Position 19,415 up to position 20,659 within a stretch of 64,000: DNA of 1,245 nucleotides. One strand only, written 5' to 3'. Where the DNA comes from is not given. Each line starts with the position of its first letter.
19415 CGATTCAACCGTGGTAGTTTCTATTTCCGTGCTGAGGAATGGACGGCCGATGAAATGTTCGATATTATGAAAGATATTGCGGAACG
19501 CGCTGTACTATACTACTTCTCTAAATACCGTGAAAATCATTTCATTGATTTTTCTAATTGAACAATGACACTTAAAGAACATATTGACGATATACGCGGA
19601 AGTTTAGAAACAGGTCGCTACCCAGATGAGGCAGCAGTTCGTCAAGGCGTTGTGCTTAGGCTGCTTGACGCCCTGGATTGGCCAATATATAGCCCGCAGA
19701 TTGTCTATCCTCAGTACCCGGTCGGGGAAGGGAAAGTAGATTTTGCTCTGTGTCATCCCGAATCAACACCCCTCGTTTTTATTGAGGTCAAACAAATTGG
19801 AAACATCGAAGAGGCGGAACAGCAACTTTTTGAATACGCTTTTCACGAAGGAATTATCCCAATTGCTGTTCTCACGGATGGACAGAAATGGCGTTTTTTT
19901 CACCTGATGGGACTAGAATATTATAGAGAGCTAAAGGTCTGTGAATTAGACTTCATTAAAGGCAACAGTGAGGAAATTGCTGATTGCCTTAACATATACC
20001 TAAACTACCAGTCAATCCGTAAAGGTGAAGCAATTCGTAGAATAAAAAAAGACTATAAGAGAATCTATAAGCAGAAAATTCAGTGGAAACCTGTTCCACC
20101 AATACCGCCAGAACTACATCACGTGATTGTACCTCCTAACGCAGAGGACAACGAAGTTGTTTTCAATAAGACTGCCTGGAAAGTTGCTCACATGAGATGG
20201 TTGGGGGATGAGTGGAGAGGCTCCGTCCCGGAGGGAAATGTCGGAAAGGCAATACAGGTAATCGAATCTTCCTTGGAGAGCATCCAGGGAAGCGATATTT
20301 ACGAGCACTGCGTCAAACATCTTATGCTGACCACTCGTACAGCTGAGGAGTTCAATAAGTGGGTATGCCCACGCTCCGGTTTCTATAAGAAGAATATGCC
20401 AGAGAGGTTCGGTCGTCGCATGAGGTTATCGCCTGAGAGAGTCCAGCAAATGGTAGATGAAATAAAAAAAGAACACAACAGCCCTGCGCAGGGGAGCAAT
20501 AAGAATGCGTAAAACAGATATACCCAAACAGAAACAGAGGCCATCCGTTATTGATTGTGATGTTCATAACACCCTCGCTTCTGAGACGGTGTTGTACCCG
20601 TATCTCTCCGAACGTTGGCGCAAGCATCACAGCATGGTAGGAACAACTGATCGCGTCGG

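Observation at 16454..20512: EcoRI-family R-M pair bracketed by two diverged paralogues of a PD-(D/E)xK protein, all in one operon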

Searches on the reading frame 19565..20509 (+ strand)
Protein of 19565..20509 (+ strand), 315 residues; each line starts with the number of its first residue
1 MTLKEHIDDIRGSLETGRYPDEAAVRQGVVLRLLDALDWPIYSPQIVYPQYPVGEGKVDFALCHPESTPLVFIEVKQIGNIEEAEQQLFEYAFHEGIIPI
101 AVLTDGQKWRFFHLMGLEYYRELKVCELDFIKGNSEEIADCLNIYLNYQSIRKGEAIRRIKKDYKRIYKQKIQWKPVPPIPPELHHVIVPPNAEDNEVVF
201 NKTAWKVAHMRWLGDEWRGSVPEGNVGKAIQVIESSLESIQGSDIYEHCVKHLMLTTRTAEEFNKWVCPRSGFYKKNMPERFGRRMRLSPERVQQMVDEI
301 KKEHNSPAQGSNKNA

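Call 4: search_protein_families(library=pfam, proteins=[window:19565-20509:+], max_evalue=0.01)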
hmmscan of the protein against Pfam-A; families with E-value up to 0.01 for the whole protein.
window:19565-20509:+ (315 aa): 2 families
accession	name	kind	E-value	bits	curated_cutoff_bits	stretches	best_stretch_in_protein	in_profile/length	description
PF04313.20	HSDR_N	-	6.6e-07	29.8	25.1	1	57-112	127-190/198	Type I restriction enzyme R protein N terminus (HSDR_N)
PF13588.12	HSDR_N_2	-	0.00051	20.5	25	1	22-119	2-102/110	Type I restriction enzyme R protein N terminus (HSDR_N)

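Call 10: search_protein_families(library=ncbifam, proteins=[window:19565-20509:+], max_evalue=0.01)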
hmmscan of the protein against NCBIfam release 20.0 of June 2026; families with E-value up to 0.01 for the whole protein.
window:19565-20509:+ (315 aa): 0 families

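Call 11: search_protein_families(library=padloc, proteins=[window:19565-20509:+], max_evalue=0.01)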
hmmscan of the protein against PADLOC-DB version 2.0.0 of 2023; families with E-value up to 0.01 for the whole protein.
window:19565-20509:+ (315 aa): 0 families

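Call 13: find_homologous_proteins(query=window:19565-20509:+, max_evalue=0.001)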
Query window:19565-20509:+ (315 aa): 801 proteins with E <= 0.001 among 2453 candidates; the best 120 are listed.
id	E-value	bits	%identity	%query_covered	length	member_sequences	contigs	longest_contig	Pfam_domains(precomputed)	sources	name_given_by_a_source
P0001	1.2e-216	736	100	100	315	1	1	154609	PF04313.21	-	-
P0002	3.8e-140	485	70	100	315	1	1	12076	PF04313.21,PF13588.13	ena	-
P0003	8.4e-138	477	68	100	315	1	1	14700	PF04313.21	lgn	-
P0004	8.0e-137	474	67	100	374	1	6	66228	PF04313.21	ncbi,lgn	-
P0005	8.2e-136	470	69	100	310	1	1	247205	PF04313.21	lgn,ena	-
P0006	1.3e-135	470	67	100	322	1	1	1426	-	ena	-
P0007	5.2e-135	468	68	97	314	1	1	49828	PF04313.21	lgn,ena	-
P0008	1.7e-134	466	67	100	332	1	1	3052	-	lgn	-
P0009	2.2e-134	466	66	100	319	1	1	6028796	PF04313.21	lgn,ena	-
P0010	5.5e-134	464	69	97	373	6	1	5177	PF04313.21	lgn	-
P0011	5.3e-128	445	65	100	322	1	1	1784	PF04313.21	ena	-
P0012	2.2e-127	443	64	100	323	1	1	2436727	PF04313.21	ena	-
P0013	5.6e-127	441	64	100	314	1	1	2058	-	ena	-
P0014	9.8e-127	441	76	82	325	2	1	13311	-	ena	-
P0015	2.8e-126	439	64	100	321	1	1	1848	PF04313.21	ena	-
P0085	1.9e-63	233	63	54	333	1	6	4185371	PF04313.21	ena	-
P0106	8.9e-63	230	63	54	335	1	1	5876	PF03925.19,PF04313.21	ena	-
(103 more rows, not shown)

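Call 14: find_encoding_contigs(protein=P0005, flank=8000, max_places=3)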
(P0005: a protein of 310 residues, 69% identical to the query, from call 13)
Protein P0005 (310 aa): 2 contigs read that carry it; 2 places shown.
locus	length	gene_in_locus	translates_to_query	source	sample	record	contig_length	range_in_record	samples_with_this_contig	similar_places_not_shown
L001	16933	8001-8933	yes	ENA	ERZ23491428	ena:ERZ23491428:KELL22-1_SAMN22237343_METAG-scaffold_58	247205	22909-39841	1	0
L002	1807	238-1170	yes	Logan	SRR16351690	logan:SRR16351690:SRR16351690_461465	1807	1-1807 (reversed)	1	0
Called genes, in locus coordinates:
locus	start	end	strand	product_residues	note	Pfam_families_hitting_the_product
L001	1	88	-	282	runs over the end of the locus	PF05721:PhyH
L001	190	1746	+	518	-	PF00890:FAD_binding_2 (faint), PF01266:DAO (weak), PF07992:Pyr_redox_2 (faint), PF00732:GMC_oxred_N, PF05199:GMC_oxred_C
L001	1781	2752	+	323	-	PF00291:PALP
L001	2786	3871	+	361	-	PF04909:Amidohydro_2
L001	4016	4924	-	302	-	-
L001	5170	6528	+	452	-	PF00144:Beta-lactamase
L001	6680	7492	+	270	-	-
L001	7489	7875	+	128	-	PF01850:PIN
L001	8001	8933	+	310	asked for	PF04313:HSDR_N (faint)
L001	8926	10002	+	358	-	PF04909:Amidohydro_2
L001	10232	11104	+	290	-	-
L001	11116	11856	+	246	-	PF07505:DUF5131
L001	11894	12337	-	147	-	-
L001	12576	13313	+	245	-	PF02535:Zip (weak)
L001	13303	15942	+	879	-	PF03648:Glyco_hydro_67N, PF13860:FlgD_ig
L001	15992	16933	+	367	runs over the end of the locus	PF14534:DUF4440 (weak)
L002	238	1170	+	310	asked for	PF04313:HSDR_N (faint)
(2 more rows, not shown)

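Call 15: find_encoding_contigs(protein=P0009, flank=8000, max_places=3)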
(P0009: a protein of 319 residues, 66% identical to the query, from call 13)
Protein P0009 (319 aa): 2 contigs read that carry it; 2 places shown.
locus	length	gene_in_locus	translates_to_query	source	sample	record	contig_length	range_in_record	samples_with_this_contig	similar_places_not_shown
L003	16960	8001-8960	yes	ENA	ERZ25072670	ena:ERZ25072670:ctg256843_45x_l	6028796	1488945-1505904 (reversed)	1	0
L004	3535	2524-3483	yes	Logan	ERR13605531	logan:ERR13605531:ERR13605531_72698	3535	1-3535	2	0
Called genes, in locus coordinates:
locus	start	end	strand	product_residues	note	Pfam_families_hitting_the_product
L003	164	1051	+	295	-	PF13385:Laminin_G_3 (weak)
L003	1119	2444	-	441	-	PF01609:DDE_Tnp_1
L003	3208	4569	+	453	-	PF00144:Beta-lactamase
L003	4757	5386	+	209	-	-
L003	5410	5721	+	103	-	-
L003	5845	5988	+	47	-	-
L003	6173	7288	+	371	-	PF02086:MethyltransfD12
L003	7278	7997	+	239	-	PF02963:EcoRI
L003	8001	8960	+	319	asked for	PF04313:HSDR_N (faint)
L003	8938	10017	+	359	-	PF04909:Amidohydro_2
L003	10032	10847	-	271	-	PF05721:PhyH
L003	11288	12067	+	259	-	PF00005:ABC_tran, PF13304:AAA_21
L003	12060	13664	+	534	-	-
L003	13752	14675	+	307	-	-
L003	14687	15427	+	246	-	PF07505:DUF5131, PF17338:GP88 (weak)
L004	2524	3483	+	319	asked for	PF04313:HSDR_N (faint)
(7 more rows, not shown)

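Call 22: find_encoding_contigs(protein=P0085, flank=7000, max_places=3)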
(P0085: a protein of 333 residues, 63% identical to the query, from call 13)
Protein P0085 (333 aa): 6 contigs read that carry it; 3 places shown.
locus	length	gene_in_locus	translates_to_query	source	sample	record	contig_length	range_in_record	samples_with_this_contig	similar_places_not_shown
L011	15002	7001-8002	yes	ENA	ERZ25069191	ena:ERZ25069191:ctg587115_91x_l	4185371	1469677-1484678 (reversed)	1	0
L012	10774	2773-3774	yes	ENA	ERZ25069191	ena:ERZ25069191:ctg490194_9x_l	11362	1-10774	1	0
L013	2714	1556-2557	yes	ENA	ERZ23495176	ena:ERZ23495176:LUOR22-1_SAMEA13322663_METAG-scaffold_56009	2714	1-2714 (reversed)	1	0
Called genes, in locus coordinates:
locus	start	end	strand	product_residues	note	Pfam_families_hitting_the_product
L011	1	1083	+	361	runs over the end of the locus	PF04909:Amidohydro_2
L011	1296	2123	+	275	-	-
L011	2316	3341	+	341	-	PF14239:RRXRR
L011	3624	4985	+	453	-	PF00144:Beta-lactamase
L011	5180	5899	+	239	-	-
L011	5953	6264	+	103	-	-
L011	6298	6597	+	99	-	PF04365:BrnT_toxin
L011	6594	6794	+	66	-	-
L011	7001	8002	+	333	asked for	PF04313:HSDR_N (faint)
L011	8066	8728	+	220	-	PF04909:Amidohydro_2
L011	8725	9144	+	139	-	PF04909:Amidohydro_2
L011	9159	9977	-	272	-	PF05721:PhyH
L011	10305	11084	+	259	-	PF00005:ABC_tran, PF13304:AAA_21 (weak)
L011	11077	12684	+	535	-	-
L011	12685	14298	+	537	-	-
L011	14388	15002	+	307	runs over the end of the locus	-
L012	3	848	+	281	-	?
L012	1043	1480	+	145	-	-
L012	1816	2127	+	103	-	-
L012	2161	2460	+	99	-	PF04365:BrnT_toxin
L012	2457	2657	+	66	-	-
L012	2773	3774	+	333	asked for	PF04313:HSDR_N (faint)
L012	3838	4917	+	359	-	PF04909:Amidohydro_2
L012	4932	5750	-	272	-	PF05721:PhyH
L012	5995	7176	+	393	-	PF13808:DDE_Tnp_1_assoc, PF01609:DDE_Tnp_1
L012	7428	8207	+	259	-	PF00005:ABC_tran, PF13304:AAA_21 (weak)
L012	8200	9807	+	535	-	-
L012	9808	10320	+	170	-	-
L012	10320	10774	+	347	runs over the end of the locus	?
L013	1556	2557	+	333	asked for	PF04313:HSDR_N (faint)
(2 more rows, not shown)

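Call 39: search_solved_structures(query=A4, max_evalue=1, show_alignments=2)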
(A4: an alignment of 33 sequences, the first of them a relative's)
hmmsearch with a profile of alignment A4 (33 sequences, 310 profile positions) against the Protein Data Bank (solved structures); distinct sequences matched with E-value up to 1: 17.
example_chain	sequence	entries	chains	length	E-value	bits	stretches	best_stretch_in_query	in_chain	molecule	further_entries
5j2l_B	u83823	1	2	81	0.026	17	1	114-188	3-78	protein design 2L4HC2_11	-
4gjg_A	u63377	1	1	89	0.096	15.1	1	241-302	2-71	Troponin C, slow skeletal and cardiac muscles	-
1r2u_A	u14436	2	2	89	0.13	14.7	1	241-302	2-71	troponin C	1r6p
2n79_C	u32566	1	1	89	0.17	14.3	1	241-302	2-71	Troponin C, slow skeletal and cardiac muscles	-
3v2l_A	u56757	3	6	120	0.2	14.1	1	225-299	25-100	AGAP005208-PA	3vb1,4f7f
4gjf_A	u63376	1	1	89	0.27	13.7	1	241-302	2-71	Troponin C, slow skeletal and cardiac muscles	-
1wrk_A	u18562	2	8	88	0.42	13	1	241-302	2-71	Troponin C, slow skeletal and cardiac muscles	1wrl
2ctn_A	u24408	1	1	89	0.42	13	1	241-302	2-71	TROPONIN C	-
2kfx_T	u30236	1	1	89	0.43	13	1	241-302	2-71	Troponin C, slow skeletal and cardiac muscles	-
1bcj_1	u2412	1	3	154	0.5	12.8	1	167-209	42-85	MANNOSE-BINDING PROTEIN-A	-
2jxl_A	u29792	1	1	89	0.7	12.3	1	241-302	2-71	Troponin C, slow skeletal and cardiac muscles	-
2kgb_C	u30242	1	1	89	0.7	12.3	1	241-302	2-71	Troponin C, slow skeletal and cardiac muscles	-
1ap4_A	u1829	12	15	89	0.71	12.3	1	241-302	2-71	CARDIAC N-TROPONIN C | TROPONIN C, SLOW SKELETAL AND CARDIAC MUSCLES | PROTEIN (TROPONIN C)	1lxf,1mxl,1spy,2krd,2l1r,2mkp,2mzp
4dap_A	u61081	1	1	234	0.86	12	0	50-92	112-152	Sugar fermentation stimulation protein A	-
2n7l_C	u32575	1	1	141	0.93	11.9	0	241-302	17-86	Troponin C/Troponin I chimera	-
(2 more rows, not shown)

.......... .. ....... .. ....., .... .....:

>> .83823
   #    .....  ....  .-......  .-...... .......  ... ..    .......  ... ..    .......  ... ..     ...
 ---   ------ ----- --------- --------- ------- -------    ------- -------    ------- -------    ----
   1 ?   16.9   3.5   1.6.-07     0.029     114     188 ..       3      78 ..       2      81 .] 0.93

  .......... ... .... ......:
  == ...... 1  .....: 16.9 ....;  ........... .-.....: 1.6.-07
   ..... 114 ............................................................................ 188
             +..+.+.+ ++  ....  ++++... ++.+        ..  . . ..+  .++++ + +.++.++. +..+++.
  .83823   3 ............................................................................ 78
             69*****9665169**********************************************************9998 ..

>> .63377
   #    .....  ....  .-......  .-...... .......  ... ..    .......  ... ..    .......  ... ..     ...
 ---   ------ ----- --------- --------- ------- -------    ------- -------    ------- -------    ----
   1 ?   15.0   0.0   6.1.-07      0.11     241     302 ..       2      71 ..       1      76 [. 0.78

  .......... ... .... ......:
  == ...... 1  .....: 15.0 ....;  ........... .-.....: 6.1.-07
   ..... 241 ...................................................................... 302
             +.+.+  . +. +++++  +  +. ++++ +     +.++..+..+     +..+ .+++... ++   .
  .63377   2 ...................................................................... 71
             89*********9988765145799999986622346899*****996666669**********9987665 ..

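Call 51: predict_structure(alignment_id=A4)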
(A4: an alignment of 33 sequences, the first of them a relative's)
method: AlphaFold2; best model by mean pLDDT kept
length: 315 residues; sequences in the alignment: 33
mean_pLDDT: 73.0   pTM: 0.66
mean pLDDT of the five models: 73.0, 72.9, 72.4, 70.5, 67.7
residues with pLDDT >= 90: 45; 70-90: 159; 50-70: 68; < 50: 43
segments of 3 or more residues with pLDDT < 50: 43-58, 116-118, 215-229, 309-315
pLDDT, mean of each block of 10 residues (from residue 1): 89 78 61 83 45 46 61 71 62 68 83 58 76 92 89 85 79 80 89 86 88 51 37 63 90 88 78 65 80 92 69 33
secondary structure, 60 per line:
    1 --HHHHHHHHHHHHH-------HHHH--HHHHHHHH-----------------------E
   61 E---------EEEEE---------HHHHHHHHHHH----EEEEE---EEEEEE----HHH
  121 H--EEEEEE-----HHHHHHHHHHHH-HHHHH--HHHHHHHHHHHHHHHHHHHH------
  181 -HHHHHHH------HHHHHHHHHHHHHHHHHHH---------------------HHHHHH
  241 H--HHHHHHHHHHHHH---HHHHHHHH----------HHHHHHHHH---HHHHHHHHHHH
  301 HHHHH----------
elements in order: H3-15 H23-26 H29-36 E71-75 H85-95 E100-104 E108-113 H118-121 E124-129 H135-146 H148-152 H155-174 H182-188 H195-213 H235-241 H244-256 H260-267 H278-286 H290-305

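Call 55: fold_search(model_id=the predicted structure, library=pdb)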
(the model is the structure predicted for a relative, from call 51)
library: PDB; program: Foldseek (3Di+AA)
matches with E <= 10: 23; with E <= 0.001: 0
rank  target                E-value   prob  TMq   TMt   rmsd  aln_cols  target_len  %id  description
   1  2w00_B                6.3e-01  0.18  0.17  0.08  12.5       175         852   16  Crystal structure of the HsdR subunit of the EcoR124I restriction enzyme in complex with ATP (released 2008-12-16)
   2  7lo5_B                9.8e-01  0.13  0.17  0.06  20.9       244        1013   11  cryoEM structure DrdV-DNA complex (released 2021-03-17)
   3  6h2j_B                1.1e+00  0.14  0.17  0.07  13.3       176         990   16  Crystal structure of the HsdR subunit of the EcoR124I restriction enzyme with the C-terminal domain (released 2018-08-08)
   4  2d0o_B                1.8e+00  0.38  0.16  0.39   4.0        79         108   11  Structure of diol dehydratase-reactivating factor complexed with ADP and Mg2+ (released 2006-02-28)
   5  4j7o                  2.2e+00  0.08  0.13  0.12  19.1       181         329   11  Structure of the N-terminal Repeat Domain of Rickettsia Sca2 (released 2013-07-03)
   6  2w00_A                2.5e+00  0.15  0.19  0.08   7.9       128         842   17  Crystal structure of the HsdR subunit of the EcoR124I restriction enzyme in complex with ATP (released 2008-12-16)
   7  5int_A                2.9e+00  0.28  0.15  0.23   3.7        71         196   13  Crystal structure of the C-terminal Domain of Coenzyme A biosynthesis bifunctional protein CoaBC (released 2016-04-06)
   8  3h1t                  4.7e+00  0.10  0.17  0.11  13.6       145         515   15  The fragment structure of a putative HsdR subunit of a type I restriction enzyme from Vibrio vulnificus YJ016 (released 2009-10-20)
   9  7p41                  4.7e+00  0.03  0.14  0.11  16.6       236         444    9  Crystal Structure of human mARC1 A165T Variant (released 2021-08-18)
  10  8owr_A                5.7e+00  0.10  0.15  0.21   5.2        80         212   11  Crystal structure of Mycobacterium smegmatis CoaB in complex with CTP and 2-(1-(3,4-dihydroxyphenyl)-5-(3-hydroxypheny (released 2024-05-08)
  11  3ajm_A                6.9e+00  0.02  0.10  0.14  17.5       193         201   11  Crystal structure of programmed cell death 10 in complex with inositol 1,3,4,5-tetrakisphosphate (released 2010-06-30)
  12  3god_D                7.2e+00  0.02  0.11  0.12  16.8       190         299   14  Structural basis for DNase activity of a conserved protein implicated in CRISPR-mediated antiviral defense (released 2009-06-30)
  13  7bst_B                7.6e+00  0.05  0.14  0.06  12.0       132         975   16  EcoR124I-Ocr in the Intermediate State (released 2020-05-27)
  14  7wz5                  7.6e+00  0.01  0.09  0.16  16.5       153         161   11  Larimichthys crocea IFNi (released 2023-02-08)
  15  6jho_A                7.6e+00  0.01  0.09  0.13  21.0       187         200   12  The complex crystal structure of Cagbeta with CagZ revealed a novel regulatory mechanism for T4SS coupling ATPase in H (released 2020-02-19)
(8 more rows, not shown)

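Call 73: search_protein_families(library=pfam, alignment_id=A4, max_evalue=0.01)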
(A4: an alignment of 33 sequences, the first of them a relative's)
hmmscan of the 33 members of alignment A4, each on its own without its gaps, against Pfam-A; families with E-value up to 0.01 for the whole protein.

A. member 1, P0001 (315 aa): 2 families
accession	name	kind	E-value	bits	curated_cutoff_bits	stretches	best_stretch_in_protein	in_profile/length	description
PF04313.20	HSDR_N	-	6.6e-07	29.8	25.1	1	57-112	127-190/198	Type I restriction enzyme R protein N terminus (HSDR_N)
PF13588.12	HSDR_N_2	-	0.00051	20.5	25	1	22-119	2-102/110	Type I restriction enzyme R protein N terminus (HSDR_N)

B. families by the number of members that match (of 33 scanned): 8 families
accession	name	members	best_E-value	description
PF04313.20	HSDR_N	33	3.6e-10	Type I restriction enzyme R protein N terminus (HSDR_N)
PF13588.12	HSDR_N_2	19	1e-05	Type I restriction enzyme R protein N terminus (HSDR_N)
PF03749.19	SfsA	19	0.00047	Sugar fermentation stimulation protein RE domain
PF08011.17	PDDEXK_9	14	0.00018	PD-(D/E)XK nuclease superfamily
PF18813.6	PBECR4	4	0.0036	phage-Barnase-EndoU-ColicinE5/D-RelE like nuclease4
PF01939.22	NucS_C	1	0.0061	Endonuclease NucS C-terminal domain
PF19891.5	DUF6364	1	0.0069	Family of unknown function (DUF6364)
PF10523.15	BEN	1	0.0083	BEN domain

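Call 76: search_solved_structures(query=P0106, max_evalue=10, show_alignments=2)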
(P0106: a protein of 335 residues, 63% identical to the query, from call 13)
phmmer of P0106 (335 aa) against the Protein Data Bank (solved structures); distinct sequences matched with E-value up to 10: 2.
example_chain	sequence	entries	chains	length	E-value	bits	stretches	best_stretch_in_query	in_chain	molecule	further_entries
3sk7_A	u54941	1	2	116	0.027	16.9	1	254-326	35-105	Protein SeqA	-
5j2l_B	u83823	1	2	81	0.18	14.2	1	114-179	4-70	protein design 2L4HC2_11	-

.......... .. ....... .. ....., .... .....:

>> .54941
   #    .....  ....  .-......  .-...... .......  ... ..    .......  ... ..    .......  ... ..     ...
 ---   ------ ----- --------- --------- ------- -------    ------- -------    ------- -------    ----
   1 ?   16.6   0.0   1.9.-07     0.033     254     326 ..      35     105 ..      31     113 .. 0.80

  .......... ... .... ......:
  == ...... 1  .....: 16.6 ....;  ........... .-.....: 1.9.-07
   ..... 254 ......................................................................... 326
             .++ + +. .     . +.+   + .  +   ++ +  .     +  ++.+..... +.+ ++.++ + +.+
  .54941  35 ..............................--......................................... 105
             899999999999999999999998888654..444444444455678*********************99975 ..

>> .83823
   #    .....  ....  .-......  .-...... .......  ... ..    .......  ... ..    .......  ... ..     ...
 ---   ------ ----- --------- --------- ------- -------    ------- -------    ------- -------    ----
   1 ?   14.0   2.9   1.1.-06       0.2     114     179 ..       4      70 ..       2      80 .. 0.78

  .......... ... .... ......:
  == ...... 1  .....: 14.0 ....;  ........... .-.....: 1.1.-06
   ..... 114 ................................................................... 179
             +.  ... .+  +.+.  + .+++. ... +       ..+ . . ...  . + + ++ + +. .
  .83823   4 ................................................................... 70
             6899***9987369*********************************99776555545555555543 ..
